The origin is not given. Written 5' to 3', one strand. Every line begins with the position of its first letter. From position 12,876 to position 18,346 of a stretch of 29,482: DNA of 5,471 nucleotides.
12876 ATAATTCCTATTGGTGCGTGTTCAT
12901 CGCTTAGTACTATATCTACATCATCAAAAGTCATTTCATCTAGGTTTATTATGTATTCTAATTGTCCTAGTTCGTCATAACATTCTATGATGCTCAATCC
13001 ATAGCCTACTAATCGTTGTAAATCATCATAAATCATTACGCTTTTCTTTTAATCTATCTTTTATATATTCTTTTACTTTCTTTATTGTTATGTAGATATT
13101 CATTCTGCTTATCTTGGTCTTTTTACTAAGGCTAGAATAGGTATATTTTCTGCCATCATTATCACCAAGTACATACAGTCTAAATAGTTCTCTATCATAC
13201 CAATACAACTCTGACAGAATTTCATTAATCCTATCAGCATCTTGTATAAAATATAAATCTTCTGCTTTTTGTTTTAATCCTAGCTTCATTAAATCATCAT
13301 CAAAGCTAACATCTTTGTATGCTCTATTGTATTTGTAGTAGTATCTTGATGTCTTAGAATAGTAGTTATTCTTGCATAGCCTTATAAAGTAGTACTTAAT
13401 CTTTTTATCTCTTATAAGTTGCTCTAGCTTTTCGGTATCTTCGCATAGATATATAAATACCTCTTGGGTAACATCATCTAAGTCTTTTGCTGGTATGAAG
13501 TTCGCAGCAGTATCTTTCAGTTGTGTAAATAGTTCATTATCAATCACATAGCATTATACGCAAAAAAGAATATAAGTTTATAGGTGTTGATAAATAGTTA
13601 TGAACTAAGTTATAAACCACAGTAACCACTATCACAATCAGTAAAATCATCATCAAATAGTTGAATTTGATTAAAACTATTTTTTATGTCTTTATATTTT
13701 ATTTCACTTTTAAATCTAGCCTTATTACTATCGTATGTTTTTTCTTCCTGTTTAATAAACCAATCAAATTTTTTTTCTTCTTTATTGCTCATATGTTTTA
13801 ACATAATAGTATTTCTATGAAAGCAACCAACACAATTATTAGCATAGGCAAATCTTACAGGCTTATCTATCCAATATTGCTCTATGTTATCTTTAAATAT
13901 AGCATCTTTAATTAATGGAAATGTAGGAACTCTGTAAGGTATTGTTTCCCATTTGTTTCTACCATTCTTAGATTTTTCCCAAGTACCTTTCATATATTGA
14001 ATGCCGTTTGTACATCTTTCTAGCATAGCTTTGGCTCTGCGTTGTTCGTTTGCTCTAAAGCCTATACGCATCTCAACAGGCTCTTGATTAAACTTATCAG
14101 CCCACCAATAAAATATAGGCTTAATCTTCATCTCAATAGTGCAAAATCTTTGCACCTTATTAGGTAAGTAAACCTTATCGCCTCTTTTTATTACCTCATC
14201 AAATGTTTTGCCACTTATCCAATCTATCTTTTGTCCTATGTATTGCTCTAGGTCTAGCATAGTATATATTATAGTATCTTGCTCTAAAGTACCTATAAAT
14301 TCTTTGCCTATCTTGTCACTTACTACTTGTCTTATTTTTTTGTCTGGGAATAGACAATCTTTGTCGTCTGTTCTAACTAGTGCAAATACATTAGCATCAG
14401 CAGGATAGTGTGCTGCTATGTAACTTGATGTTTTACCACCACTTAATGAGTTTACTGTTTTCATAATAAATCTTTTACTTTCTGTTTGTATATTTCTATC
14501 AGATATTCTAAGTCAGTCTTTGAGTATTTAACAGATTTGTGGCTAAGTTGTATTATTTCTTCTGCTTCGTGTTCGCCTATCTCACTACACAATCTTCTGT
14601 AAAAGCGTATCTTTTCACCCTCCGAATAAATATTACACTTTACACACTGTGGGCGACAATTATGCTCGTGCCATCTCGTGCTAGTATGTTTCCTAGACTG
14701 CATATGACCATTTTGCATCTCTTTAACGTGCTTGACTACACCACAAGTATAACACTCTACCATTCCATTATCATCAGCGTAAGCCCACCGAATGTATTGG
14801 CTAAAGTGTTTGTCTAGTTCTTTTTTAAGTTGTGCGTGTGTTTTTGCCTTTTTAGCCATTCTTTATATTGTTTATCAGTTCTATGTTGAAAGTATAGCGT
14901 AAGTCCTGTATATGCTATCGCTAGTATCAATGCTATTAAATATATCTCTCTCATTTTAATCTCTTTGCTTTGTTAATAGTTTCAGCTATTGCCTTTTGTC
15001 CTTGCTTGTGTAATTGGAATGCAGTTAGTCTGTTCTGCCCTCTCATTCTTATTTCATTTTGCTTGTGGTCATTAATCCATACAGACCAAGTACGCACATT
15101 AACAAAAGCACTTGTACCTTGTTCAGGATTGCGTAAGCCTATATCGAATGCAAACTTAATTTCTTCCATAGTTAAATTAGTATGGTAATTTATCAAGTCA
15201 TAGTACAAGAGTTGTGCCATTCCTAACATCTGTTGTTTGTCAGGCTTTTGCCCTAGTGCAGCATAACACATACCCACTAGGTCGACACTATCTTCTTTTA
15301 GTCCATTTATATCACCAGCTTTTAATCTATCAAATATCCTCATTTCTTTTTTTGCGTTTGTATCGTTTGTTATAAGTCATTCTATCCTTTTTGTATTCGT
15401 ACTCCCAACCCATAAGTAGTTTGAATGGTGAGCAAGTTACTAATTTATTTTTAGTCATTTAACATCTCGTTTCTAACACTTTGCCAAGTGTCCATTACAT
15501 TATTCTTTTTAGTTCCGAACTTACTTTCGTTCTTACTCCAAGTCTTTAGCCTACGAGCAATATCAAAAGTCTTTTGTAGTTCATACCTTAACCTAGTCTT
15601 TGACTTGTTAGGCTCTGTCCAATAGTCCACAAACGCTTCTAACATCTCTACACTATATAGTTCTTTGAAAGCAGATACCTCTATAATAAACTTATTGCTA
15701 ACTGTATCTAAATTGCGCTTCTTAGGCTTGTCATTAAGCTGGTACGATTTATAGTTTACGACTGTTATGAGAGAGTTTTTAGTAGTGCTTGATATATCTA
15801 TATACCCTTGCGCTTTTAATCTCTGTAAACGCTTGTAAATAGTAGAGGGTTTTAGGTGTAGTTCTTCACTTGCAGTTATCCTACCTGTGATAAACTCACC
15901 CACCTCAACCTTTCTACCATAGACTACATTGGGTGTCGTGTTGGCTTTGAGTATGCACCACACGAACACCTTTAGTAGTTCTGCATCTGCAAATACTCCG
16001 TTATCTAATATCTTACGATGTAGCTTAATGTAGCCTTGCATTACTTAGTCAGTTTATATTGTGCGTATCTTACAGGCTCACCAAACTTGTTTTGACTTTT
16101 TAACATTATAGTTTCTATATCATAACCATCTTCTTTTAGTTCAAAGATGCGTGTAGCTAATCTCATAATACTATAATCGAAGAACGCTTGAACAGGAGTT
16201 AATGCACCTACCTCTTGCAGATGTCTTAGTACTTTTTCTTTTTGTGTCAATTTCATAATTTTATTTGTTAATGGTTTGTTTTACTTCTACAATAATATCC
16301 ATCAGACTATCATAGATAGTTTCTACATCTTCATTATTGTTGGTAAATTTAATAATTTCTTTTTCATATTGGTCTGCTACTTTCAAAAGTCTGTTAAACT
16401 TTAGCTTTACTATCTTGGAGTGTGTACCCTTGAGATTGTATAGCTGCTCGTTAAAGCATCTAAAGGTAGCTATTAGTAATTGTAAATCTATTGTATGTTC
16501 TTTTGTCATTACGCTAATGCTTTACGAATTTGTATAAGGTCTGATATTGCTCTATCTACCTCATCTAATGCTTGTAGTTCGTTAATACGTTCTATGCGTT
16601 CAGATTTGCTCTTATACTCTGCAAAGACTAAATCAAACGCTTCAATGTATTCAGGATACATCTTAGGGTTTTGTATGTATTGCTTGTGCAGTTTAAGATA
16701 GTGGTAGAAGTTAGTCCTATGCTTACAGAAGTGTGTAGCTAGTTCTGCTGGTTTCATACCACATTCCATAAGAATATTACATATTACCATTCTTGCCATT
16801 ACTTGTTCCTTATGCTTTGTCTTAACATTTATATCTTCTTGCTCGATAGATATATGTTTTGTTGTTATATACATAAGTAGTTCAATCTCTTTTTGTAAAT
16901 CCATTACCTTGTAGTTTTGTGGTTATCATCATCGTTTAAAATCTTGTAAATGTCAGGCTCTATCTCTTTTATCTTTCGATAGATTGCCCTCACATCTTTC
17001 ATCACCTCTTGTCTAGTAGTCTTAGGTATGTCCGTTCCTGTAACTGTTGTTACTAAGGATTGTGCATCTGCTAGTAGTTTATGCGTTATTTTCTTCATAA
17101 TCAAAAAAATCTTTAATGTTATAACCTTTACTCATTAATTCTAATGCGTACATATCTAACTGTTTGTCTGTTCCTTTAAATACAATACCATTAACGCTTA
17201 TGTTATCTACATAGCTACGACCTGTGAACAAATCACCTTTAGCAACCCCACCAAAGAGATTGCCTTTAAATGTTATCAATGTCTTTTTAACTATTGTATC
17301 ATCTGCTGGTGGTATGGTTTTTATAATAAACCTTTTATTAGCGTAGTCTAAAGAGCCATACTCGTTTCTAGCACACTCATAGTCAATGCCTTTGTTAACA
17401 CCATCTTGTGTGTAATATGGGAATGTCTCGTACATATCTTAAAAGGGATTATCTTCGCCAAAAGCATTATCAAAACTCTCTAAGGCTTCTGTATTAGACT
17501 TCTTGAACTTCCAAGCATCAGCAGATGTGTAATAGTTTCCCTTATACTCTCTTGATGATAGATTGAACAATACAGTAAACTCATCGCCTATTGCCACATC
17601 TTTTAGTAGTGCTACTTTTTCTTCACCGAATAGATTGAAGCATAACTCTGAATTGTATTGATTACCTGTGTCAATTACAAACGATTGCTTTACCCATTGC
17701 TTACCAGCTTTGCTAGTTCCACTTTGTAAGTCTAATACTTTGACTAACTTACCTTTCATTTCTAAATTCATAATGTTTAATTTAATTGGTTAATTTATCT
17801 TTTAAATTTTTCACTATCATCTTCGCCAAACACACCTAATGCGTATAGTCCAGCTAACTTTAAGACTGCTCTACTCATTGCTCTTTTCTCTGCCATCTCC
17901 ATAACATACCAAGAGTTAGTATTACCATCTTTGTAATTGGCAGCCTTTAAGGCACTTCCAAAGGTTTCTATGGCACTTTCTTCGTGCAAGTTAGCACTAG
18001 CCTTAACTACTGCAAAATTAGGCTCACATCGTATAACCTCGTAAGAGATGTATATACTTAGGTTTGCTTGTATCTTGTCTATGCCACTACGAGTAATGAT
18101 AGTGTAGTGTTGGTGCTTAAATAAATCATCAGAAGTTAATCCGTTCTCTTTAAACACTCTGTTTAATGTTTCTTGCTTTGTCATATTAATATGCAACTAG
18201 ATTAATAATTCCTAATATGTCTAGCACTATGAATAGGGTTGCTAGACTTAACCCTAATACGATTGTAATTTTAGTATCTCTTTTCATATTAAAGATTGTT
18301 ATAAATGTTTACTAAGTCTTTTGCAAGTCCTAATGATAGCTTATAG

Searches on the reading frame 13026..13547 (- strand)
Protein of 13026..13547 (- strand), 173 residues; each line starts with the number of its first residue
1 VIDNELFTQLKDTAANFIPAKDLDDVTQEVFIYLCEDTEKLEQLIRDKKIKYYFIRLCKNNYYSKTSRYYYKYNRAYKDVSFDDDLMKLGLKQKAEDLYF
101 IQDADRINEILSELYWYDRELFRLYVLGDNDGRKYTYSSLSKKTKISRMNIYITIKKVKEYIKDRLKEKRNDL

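Call 15: search_protein_families(library=phrogs, proteins=[window:13026-13547:-], max_evalue=0.001)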
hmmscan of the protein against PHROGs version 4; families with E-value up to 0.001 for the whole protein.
window:13026-13547:- (173 aa): 0 families

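Call 18: search_protein_families(library=pfam, proteins=[window:13026-13547:-], max_evalue=0.1)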
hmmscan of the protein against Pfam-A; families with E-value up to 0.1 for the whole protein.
window:13026-13547:- (173 aa): 1 family
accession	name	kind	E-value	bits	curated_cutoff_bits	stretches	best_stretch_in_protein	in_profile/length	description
PF13443.12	HTH_26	-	0.058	14.1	22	0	133-157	9-33/63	Cro/C1-type HTH DNA-binding domain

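Call 36: find_homologous_proteins(query=window:13026-13547:-, max_evalue=0.001)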
Query window:13026-13547:- (173 aa): 95 proteins with E <= 0.001 among 165 candidates.
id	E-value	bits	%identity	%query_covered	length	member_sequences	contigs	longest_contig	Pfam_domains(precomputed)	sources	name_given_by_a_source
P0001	3.3e-105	367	100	100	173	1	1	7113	-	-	-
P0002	4.9e-105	367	99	100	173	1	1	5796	-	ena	-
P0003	7.6e-105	366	99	100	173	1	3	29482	-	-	-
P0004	1.4e-104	365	99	100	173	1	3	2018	-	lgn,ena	-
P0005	1.4e-104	365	99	100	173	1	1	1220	-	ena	-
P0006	3.3e-104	364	99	100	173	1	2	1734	-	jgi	-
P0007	4.7e-104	363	99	100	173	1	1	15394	-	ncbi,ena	-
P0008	1.1e-103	362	98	100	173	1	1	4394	-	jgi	-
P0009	1.2e-94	333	90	100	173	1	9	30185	-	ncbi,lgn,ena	-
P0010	1.9e-94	332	90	100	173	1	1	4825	-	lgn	-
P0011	2.6e-94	332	90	100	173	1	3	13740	-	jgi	jgi:DNA-directed RNA polymerase specialized sigma24 family protein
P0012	3.1e-94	331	90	100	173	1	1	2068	-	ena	-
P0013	8.5e-94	330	90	100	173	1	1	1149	-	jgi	-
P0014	1.6e-93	329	89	100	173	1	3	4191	-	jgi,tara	jgi:DNA-directed RNA polymerase specialized sigma24 family protein|tara:strand:+ start:1680 stop:220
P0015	1.8e-93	329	89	100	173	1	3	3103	-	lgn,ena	-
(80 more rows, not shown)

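Call 38: search_solved_structures(query=A1, max_evalue=10, show_alignments=2)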
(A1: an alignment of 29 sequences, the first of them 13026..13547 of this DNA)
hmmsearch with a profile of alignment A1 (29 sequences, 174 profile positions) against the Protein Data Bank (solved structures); distinct sequences matched with E-value up to 10: 7.
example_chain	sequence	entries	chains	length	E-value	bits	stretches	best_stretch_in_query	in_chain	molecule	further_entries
8hku_ALX0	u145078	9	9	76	0.082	15.8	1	128-161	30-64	50S ribosomal protein L18Ae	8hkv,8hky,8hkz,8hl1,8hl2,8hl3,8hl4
5apt_A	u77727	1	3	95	0.34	13.9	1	86-145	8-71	GENERAL CONTROL PROTEIN GCN4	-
3naf_A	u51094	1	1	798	0.45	13.4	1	97-174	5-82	Calcium-activated potassium channel subunit alpha-1,Calcium-activated potassium channel su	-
4b8a_B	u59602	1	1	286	0.56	13.1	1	131-155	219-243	POLY(A) RIBONUCLEASE POP2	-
4b8c_A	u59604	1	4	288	0.56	13.1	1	131-155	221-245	POLY(A) RIBONUCLEASE POP2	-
1uoc_A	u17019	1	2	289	0.57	13.1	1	131-155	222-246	POP2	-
3ljl_A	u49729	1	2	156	1.1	12.2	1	134-152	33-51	transcriptional regulator LuxT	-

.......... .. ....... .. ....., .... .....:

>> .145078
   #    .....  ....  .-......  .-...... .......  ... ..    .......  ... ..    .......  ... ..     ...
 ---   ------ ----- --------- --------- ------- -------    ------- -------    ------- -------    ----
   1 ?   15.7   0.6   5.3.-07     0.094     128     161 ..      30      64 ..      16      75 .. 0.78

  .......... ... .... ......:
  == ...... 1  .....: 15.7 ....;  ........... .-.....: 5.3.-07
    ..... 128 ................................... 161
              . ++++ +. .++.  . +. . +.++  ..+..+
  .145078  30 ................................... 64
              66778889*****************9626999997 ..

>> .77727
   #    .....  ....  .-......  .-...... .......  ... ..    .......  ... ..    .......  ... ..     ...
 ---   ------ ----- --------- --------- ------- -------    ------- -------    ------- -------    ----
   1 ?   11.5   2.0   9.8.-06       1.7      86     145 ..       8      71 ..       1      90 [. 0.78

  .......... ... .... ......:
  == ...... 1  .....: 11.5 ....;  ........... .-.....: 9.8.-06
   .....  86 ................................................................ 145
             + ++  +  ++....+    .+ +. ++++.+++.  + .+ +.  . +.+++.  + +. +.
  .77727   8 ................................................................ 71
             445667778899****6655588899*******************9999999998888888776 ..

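Call 44: predict_structure(alignment_id=A1)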
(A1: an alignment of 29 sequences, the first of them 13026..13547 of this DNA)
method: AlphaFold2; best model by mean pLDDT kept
length: 173 residues; sequences in the alignment: 29
mean_pLDDT: 77.9   pTM: 0.44
mean pLDDT of the five models: 77.9, 77.9, 77.0, 76.9, 74.0
residues with pLDDT >= 90: 46; 70-90: 87; 50-70: 13; < 50: 27
segments of 3 or more residues with pLDDT < 50: 77-102
pLDDT, mean of each block of 10 residues (from residue 1): 90 94 88 90 95 93 75 52 40 38 69 88 82 84 88 87 80 55
secondary structure, 60 per line:
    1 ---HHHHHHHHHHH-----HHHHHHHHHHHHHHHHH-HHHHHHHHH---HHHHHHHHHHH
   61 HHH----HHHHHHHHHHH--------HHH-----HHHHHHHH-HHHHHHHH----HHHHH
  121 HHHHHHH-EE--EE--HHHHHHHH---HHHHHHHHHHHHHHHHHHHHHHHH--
elements in order: H4-14 H20-36 H38-46 H50-63 H68-78 H95-102 H104-111 H116-127 H137-144 H148-171

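Call 48: fold_search(model_id=the predicted structure, library=pdb)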
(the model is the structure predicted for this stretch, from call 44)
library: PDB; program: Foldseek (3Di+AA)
matches with E <= 10: 265; with E <= 0.001: 0
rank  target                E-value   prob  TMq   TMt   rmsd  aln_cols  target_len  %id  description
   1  8hkc_E                1.6e-02  0.99  0.32  0.22  17.4       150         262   15  Cryo-EM structure of E. coli RNAP sigma32 complex (released 2023-05-31)
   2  9m9e_F                2.6e-02  0.96  0.29  0.28  13.3       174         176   18  Structural Basis of Pausing During Transcription Initiation in Mycobacterium tuberculosis (released 2026-01-14)
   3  9n9q_C                3.6e-02  0.98  0.34  0.23  16.5       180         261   19  Cryo-EM structure of the RNA-guided transcription complex (released 2025-12-24)
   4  1or7_A                3.6e-02  0.96  0.29  0.28  14.8       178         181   17  Crystal Structure of Escherichia coli sigmaE with the Cytoplasmic Domain of its Anti-sigma RseA (released 2003-04-15)
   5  5zx2_F                4.4e-02  0.96  0.30  0.30  18.4       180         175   15  Mycobacterium tuberculosis RNA polymerase transcription initiation complex with ECF sigma factor sigma H and 7nt RNA (released 2019-03-20)
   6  1or7_B                4.9e-02  0.97  0.31  0.33  13.6       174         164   16  Crystal Structure of Escherichia coli sigmaE with the Cytoplasmic Domain of its Anti-sigma RseA (released 2003-04-15)
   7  4g7h_P                5.7e-02  1.00  0.31  0.16   4.7        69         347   20  Crystal structure of Thermus thermophilus transcription initiation complex (released 2012-10-31)
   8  6in7_B                6.0e-02  0.96  0.32  0.32  13.9       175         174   15  Crystal structure of AlgU in complex with MucA(cyto) (released 2019-07-24)
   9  6koo_F                6.0e-02  0.94  0.32  0.31  19.5       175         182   15  Mycobacterium tuberculosis initial transcription complex comprising sigma H and 5'-OH RNA of 7 nt (released 2020-03-11)
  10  9fog_F                6.3e-02  1.00  0.33  0.18   5.4        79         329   16  Ap3G bound in de novo transcription initiation T. thermophilus RNA polymerase complex with TC DNA template (released 2025-12-17)
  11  6jbq_F                7.0e-02  0.96  0.33  0.31  19.0       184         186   16  CryoEM structure of Escherichia coli sigmaE transcription initiation complex containing 5nt of RNA (released 2019-05-29)
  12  6jcx_F                9.0e-02  0.93  0.33  0.30  18.9       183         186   14  Mycobacterium tuberculosis transcription initiation complex with ECF sigma factor sigma H and 6nt RNA (released 2019-05-29)
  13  5e17_F                9.5e-02  0.96  0.35  0.19  16.7       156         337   14  T. thermophilus transcription initiation complex having a RRR discriminator sequence and a nontemplate-strand length c (released 2016-03-09)
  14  6jcy_F                9.5e-02  0.87  0.30  0.31  19.7       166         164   15  Mycobacterium tuberculosis RNA polymerase transcription initiation open complex with a chimeric ECF sigma factor sigH/ (released 2019-05-29)
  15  7rdq_F                1.2e-01  1.00  0.35  0.18   4.8        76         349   20  Cryo-EM structure of Thermus thermophilus reiterative transcription complex with 11nt oligo-G RNA (released 2022-02-02)
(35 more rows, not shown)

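Call 60: search_protein_families(library=ncbifam, proteins=[window:13026-13547:-], max_evalue=0.1)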
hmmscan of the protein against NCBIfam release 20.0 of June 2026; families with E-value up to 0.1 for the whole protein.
window:13026-13547:- (173 aa): 5 families
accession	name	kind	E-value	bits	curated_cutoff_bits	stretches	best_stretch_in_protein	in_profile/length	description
TIGR02937.1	sigma70-ECF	superfamily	4.3e-08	33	42.9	1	22-166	27-165/165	sigma-70 family RNA polymerase sigma factor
TIGR02985.1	Sig70_bacteroi1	subfamily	2.6e-05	24.5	126.4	1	10-147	14-143/162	RNA polymerase sigma-70 factor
NF058625.1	sigma_PG0214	equivalog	7.1e-05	22.6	130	1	22-171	30-166/170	GFO_1088 family ECF-type sigma factor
NF000840.1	PRK00071.1-3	equivalog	0.02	14.4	150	1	22-123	34-128/201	nicotinate-nucleotide adenylyltransferase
TIGR02989.1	Sig-70_gvs1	subfamily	0.023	14.7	124.55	1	21-124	26-121/158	RNA polymerase sigma-70 factor, Rhodopirellula/Verrucomicrobium family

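Call 76: search_dna_similar(query=window:13026-13547:-, collection=phages, mode=protein, max_evalue=0.001, max_rows=20)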
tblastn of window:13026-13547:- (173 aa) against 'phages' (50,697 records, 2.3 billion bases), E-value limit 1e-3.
No match.

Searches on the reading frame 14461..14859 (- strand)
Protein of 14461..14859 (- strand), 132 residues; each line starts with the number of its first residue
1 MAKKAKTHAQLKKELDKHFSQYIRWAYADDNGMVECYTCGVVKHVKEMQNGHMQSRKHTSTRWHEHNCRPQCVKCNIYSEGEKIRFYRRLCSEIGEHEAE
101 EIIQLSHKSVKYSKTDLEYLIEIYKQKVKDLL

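Call 15: search_protein_families(library=phrogs, proteins=[window:14461-14859:-], max_evalue=0.001)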
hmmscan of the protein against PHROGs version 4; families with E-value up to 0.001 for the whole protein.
window:14461-14859:- (132 aa): 3 families
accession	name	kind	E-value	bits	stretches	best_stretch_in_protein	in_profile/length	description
phrog_5034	-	DNA, RNA and nucleotide metabolism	1.2e-27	97.8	1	3-131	6-130/138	NinG/ Rap DNA junction specific endonuclease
phrog_171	-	DNA, RNA and nucleotide metabolism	4.9e-21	76.9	1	4-131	99-221/452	NinG/ Rap DNA junction specific endonuclease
phrog_7030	-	DNA, RNA and nucleotide metabolism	1.4e-05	25.7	1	20-105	12-98/161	HNH endonuclease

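Call 87: search_protein_families(library=pfam, proteins=[window:14461-14859:-], max_evalue=0.05)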
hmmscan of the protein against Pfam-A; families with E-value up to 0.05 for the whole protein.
window:14461-14859:- (132 aa): 1 family
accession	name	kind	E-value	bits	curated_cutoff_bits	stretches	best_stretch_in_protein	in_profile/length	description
PF05766.18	NinG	-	8.6e-15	55.5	25.4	1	3-131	67-190/193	Bacteriophage Lambda NinG protein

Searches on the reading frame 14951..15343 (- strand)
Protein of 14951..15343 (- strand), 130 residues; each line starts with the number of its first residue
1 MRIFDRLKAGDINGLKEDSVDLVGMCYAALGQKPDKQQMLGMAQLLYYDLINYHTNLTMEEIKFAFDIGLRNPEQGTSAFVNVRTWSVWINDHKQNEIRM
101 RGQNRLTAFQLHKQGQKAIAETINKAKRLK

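Call 15: search_protein_families(library=phrogs, proteins=[window:14951-15343:-], max_evalue=0.001)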
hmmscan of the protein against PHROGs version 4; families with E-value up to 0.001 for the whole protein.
window:14951-15343:- (130 aa): 0 families

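Call 18: search_protein_families(library=pfam, proteins=[window:14951-15343:-], max_evalue=0.1)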
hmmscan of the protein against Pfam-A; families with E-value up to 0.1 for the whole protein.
window:14951-15343:- (130 aa): 1 family
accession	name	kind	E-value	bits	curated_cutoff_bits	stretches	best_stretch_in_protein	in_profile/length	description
PF09645.16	F-112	-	0.0075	16.8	25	1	41-118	7-76/110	F-112 protein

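Call 60: search_protein_families(library=ncbifam, proteins=[window:14951-15343:-], max_evalue=0.1)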
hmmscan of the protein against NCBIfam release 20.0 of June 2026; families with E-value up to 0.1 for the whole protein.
window:14951-15343:- (130 aa): 0 families

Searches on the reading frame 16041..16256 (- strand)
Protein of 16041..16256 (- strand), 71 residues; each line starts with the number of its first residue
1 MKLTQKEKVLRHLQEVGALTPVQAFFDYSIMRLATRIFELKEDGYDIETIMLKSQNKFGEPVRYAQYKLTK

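Call 87: search_protein_families(library=pfam, proteins=[window:16041-16256:-], max_evalue=0.05)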
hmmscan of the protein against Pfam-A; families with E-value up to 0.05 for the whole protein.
window:16041-16256:- (71 aa): 2 families
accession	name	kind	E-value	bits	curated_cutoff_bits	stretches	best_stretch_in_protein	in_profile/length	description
PF14090.12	HTH_39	-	2.4e-14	53.4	21.3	1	4-70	1-68/70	Winged helix-turn-helix domain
PF22324.2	HTH_91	-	0.0048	17.1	27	1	10-64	12-65/77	Winged helix domain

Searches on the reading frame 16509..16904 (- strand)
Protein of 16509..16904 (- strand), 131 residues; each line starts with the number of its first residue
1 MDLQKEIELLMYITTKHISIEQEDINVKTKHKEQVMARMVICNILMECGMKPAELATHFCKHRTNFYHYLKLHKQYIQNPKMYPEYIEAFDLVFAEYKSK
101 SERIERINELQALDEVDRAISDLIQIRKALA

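Call 15: search_protein_families(library=phrogs, proteins=[window:16509-16904:-], max_evalue=0.001)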
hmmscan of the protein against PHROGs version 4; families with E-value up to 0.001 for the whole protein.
window:16509-16904:- (131 aa): 0 families

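Call 18: search_protein_families(library=pfam, proteins=[window:16509-16904:-], max_evalue=0.1)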
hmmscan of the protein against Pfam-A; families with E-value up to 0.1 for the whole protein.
window:16509-16904:- (131 aa): 1 family
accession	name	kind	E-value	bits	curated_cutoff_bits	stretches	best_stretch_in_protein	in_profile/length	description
PF08299.17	Bac_DnaA_C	-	0.0005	20.5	31.5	1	8-68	2-64/69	Bacterial dnaA protein helix-turn-helix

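Call 60: search_protein_families(library=ncbifam, proteins=[window:16509-16904:-], max_evalue=0.1)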
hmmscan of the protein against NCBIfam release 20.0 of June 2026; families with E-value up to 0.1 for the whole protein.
window:16509-16904:- (131 aa): 0 families

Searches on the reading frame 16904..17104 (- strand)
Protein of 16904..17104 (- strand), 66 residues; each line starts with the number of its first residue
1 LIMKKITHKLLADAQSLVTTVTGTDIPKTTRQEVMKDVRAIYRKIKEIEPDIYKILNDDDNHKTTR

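Call 87: search_protein_families(library=pfam, proteins=[window:16904-17104:-], max_evalue=0.05)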
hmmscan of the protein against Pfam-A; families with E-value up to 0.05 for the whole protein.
window:16904-17104:- (66 aa): 1 family
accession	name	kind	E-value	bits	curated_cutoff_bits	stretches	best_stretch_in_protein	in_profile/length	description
PF13684.11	FakA-like_C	-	0.023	14.5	23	1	3-45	155-197/216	Fatty acid kinase subunit A-like, C-terminal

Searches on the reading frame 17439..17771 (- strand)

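Call 16: search_protein_families(library=phrogs, proteins=[window:17439-17771:-], max_evalue=0.001)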
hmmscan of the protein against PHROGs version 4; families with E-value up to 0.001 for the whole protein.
window:17439-17771:- (110 aa): 1 family
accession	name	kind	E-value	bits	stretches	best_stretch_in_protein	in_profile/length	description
phrog_4932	-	DNA, RNA and nucleotide metabolism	7.6e-20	72.2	1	3-99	1-100/117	single strand DNA binding protein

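Call 87: search_protein_families(library=pfam, proteins=[window:17439-17771:-], max_evalue=0.05)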
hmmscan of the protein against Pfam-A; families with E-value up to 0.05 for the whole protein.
window:17439-17771:- (110 aa): 1 family
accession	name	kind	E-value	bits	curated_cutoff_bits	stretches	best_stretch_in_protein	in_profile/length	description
PF11325.14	DUF3127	-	1.6e-25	89.6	27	1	4-89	1-84/85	Domain of unknown function (DUF3127)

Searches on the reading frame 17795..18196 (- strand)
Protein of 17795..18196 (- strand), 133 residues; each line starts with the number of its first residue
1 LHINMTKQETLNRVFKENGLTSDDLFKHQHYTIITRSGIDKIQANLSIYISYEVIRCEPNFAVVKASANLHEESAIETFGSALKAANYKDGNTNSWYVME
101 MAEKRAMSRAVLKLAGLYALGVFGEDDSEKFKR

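Call 16: search_protein_families(library=phrogs, proteins=[window:17795-18196:-], max_evalue=0.001)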
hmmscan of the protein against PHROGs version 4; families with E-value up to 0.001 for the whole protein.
window:17795-18196:- (133 aa): 0 families

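Call 18: search_protein_families(library=pfam, proteins=[window:17795-18196:-], max_evalue=0.1)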
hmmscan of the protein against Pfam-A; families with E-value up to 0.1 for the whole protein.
window:17795-18196:- (133 aa): 1 family
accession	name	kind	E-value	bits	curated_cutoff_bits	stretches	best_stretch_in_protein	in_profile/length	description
PF11009.14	BrxC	-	0.077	13.3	24.2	0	4-47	2-45/102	Monothiol bacilliredoxin BrxC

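Call 60: search_protein_families(library=ncbifam, proteins=[window:17795-18196:-], max_evalue=0.1)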
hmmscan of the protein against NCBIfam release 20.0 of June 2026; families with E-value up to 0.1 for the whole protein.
window:17795-18196:- (133 aa): 0 families
